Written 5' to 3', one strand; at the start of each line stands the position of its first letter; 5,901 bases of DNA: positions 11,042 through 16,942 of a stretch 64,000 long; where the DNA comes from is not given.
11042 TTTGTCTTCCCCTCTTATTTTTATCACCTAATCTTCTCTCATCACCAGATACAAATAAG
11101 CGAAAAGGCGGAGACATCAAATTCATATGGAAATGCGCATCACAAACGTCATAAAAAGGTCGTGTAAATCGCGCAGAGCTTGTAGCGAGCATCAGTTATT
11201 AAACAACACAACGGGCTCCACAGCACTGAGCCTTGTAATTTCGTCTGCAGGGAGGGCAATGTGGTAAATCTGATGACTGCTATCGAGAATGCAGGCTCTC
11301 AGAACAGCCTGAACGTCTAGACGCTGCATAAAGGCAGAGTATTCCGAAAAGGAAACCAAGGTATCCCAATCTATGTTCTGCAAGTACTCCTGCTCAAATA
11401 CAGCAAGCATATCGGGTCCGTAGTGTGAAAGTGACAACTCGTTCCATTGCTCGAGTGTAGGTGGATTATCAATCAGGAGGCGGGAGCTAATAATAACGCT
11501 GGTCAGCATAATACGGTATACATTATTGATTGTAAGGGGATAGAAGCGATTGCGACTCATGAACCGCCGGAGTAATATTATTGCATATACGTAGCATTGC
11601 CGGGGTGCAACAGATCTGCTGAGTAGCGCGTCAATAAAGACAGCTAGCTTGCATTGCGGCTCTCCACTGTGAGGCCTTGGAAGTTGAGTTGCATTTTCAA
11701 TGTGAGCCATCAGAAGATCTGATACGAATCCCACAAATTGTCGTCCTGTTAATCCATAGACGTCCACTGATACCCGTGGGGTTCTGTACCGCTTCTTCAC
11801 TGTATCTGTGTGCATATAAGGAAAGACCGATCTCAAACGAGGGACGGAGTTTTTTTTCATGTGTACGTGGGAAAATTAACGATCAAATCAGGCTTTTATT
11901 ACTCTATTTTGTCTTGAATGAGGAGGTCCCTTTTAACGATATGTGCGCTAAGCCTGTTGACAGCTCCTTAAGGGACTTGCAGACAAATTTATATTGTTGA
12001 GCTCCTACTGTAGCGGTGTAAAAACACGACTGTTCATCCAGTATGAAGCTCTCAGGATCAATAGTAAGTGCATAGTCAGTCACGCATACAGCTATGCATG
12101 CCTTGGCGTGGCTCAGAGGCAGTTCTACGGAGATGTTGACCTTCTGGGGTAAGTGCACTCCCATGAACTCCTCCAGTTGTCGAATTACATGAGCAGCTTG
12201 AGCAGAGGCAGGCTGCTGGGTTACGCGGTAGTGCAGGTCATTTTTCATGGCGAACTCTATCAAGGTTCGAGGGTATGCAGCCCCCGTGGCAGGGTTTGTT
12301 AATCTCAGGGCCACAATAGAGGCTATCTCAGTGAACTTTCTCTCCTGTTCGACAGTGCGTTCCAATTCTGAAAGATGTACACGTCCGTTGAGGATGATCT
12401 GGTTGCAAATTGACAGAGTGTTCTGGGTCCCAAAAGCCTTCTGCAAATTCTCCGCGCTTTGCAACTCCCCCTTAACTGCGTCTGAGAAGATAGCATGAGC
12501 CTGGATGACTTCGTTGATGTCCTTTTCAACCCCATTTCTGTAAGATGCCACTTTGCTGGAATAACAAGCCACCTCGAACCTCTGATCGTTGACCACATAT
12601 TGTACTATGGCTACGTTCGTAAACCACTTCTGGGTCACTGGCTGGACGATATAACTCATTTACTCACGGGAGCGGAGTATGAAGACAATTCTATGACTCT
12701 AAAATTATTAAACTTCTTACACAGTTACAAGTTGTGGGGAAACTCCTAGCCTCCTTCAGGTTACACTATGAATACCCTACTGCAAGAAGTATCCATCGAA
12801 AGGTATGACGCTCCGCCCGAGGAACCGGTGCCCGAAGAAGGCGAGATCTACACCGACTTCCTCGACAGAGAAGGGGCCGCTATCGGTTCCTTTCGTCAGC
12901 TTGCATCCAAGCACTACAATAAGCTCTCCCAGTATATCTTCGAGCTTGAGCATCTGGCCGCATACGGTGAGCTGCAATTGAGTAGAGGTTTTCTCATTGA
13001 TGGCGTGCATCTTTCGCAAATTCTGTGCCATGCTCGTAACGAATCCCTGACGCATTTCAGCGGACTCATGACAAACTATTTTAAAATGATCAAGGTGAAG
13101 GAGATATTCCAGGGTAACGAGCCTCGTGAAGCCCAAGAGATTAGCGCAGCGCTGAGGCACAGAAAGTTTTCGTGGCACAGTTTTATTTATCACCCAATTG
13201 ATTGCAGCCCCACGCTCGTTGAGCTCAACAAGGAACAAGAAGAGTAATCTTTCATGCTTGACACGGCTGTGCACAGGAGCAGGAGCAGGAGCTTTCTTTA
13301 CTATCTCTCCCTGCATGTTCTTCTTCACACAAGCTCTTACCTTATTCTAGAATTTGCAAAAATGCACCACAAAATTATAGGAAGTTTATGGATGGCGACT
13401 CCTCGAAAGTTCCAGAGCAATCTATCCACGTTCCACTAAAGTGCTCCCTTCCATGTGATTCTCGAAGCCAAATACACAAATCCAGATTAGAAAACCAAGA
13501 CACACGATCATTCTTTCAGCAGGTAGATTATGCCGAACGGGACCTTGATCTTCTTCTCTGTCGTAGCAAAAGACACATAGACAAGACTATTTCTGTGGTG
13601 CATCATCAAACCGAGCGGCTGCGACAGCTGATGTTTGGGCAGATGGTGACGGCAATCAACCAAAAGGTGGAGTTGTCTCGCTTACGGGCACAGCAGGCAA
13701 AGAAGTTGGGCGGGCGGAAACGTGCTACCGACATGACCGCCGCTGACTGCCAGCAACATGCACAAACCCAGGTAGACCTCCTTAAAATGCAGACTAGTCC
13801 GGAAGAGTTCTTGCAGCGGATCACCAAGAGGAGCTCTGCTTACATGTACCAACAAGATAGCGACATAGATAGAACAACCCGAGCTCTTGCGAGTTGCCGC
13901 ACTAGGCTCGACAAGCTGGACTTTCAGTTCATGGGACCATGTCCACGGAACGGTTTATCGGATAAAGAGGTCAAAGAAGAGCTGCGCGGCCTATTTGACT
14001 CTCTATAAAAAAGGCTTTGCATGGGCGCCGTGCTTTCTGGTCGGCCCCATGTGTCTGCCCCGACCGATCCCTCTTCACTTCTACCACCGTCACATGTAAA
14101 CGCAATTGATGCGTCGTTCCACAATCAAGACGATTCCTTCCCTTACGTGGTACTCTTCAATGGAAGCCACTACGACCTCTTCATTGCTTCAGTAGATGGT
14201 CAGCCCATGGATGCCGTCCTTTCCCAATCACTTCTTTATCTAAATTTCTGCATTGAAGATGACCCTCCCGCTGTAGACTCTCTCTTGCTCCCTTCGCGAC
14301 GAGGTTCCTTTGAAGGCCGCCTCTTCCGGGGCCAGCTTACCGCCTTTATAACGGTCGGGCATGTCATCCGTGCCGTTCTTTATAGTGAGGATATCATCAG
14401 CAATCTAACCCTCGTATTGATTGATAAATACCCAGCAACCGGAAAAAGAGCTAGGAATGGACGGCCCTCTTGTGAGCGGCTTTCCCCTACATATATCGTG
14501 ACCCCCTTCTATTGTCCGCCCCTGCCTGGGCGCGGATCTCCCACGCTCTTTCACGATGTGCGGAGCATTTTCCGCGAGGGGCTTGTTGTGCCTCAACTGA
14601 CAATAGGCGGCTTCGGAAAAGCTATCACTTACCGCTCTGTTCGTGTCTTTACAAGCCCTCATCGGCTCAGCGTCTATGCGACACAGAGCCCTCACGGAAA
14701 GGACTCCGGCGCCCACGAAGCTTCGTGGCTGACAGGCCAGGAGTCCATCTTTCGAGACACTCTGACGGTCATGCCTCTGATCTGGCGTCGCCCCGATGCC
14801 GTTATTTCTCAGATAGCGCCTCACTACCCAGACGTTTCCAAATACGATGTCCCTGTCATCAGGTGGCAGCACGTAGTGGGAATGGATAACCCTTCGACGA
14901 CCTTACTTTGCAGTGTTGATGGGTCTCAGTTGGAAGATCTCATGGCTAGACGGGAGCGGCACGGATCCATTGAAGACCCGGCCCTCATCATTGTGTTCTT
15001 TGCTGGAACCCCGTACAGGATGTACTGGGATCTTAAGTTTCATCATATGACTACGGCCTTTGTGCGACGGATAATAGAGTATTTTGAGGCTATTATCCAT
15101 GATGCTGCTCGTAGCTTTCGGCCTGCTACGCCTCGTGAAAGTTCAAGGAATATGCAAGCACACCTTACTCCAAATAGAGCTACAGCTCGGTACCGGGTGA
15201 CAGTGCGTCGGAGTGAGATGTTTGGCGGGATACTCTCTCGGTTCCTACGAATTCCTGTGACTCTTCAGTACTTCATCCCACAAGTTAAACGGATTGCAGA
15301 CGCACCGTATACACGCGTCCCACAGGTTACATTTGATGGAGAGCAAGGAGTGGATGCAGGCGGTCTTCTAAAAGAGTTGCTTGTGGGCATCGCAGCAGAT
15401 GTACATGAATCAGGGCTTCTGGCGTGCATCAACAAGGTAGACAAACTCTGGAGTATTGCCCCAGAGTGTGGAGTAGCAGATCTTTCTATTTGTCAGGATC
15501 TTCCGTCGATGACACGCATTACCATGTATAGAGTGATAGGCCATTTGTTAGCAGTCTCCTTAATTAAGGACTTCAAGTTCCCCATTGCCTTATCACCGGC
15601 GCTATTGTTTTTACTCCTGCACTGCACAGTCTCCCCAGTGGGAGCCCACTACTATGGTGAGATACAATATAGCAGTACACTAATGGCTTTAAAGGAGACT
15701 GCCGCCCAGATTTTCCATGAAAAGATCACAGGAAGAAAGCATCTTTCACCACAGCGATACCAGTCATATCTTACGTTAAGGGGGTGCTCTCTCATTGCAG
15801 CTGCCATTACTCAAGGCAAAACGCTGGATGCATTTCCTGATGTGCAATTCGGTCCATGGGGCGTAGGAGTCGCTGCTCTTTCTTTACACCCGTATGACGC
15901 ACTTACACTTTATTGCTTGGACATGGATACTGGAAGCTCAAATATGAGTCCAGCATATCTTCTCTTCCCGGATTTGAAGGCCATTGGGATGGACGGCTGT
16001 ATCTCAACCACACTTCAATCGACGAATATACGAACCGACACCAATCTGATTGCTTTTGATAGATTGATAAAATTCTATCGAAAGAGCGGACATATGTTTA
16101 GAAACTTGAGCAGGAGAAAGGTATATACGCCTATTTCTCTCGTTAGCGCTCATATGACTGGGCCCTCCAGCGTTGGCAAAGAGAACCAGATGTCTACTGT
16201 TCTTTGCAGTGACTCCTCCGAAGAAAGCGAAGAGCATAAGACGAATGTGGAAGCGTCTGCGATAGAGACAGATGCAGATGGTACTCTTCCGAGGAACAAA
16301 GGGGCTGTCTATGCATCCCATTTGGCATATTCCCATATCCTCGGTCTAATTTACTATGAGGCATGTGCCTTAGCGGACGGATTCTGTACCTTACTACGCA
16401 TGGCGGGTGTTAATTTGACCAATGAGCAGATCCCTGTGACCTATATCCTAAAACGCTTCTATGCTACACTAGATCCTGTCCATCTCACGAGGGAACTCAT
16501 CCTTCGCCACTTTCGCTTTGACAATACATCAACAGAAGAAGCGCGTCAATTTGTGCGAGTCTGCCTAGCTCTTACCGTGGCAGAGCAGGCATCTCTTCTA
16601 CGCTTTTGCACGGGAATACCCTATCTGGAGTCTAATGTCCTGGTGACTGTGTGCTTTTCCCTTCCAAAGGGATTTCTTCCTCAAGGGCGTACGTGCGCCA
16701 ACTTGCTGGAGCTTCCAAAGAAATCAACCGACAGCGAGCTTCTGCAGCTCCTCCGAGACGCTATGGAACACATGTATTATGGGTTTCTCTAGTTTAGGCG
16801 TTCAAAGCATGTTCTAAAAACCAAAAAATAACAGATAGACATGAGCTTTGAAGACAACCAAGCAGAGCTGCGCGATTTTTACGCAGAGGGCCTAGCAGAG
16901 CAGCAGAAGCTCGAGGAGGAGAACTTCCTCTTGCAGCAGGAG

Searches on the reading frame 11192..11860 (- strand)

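Call 55: search_protein_families(library=pfam, proteins=[window:11192-11860:-], max_evalue=0.001)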
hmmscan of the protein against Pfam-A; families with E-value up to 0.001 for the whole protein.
window:11192-11860:- (222 aa): 1 family
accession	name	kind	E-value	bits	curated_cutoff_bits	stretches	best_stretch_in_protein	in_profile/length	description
PF00134.28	Cyclin_N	-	1.2e-06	28.7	23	1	86-166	48-125/127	Cyclin, N-terminal domain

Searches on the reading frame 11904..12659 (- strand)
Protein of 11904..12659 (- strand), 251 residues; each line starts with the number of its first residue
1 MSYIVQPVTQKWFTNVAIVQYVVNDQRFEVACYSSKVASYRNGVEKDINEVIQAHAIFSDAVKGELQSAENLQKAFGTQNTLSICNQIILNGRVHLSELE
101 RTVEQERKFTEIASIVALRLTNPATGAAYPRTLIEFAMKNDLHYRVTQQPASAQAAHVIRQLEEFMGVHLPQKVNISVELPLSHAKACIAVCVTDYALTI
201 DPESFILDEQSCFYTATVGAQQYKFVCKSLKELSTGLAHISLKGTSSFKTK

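Call 55: search_protein_families(library=pfam, proteins=[window:11904-12659:-], max_evalue=0.001)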
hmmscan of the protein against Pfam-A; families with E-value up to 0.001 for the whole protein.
window:11904-12659:- (251 aa): 2 families
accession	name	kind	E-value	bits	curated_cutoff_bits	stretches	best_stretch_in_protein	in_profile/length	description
PF01172.24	SBDS_N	-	8.9e-24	83.7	24.6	1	15-101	1-87/88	Shwachman-Bodian-Diamond syndrome (SBDS) N-terminal domain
PF09377.16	SBDS_domain_II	-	2.5e-12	46.9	27.2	1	111-166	2-57/62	SBDS protein, domain II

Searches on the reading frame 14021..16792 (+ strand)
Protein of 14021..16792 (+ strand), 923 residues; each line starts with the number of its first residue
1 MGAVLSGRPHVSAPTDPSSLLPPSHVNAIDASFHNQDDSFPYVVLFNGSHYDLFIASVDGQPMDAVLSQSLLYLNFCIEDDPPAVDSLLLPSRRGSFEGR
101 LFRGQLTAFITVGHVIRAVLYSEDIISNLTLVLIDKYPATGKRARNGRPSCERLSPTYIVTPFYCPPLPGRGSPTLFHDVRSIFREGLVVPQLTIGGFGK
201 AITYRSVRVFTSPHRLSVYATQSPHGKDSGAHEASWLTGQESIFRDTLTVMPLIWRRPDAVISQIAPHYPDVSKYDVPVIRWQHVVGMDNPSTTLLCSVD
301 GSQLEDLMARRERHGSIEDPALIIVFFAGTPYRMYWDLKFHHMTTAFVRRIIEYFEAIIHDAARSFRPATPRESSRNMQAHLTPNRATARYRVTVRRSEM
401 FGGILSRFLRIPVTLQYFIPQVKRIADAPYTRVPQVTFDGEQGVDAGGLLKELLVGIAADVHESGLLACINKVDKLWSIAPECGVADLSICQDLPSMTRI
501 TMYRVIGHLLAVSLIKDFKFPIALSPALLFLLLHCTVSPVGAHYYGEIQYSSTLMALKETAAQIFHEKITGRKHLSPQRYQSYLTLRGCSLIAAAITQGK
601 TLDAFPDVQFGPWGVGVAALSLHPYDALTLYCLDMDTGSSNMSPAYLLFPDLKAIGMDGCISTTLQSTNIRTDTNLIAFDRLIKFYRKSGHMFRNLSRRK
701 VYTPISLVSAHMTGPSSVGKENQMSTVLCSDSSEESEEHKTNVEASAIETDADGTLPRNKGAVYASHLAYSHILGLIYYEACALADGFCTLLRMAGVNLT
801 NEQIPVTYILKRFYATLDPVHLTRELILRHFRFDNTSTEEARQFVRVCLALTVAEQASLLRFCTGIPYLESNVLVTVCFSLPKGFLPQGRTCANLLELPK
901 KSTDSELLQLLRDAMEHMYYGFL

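Call 55: search_protein_families(library=pfam, proteins=[window:14021-16792:+], max_evalue=0.001)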
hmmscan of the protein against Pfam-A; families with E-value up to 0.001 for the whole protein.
window:14021-16792:+ (923 aa): 1 family
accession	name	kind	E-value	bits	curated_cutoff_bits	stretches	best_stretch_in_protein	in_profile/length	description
PF00632.30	HECT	-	3.7e-11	43.7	23.9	1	836-922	211-303/306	HECT-domain (ubiquitin-transferase)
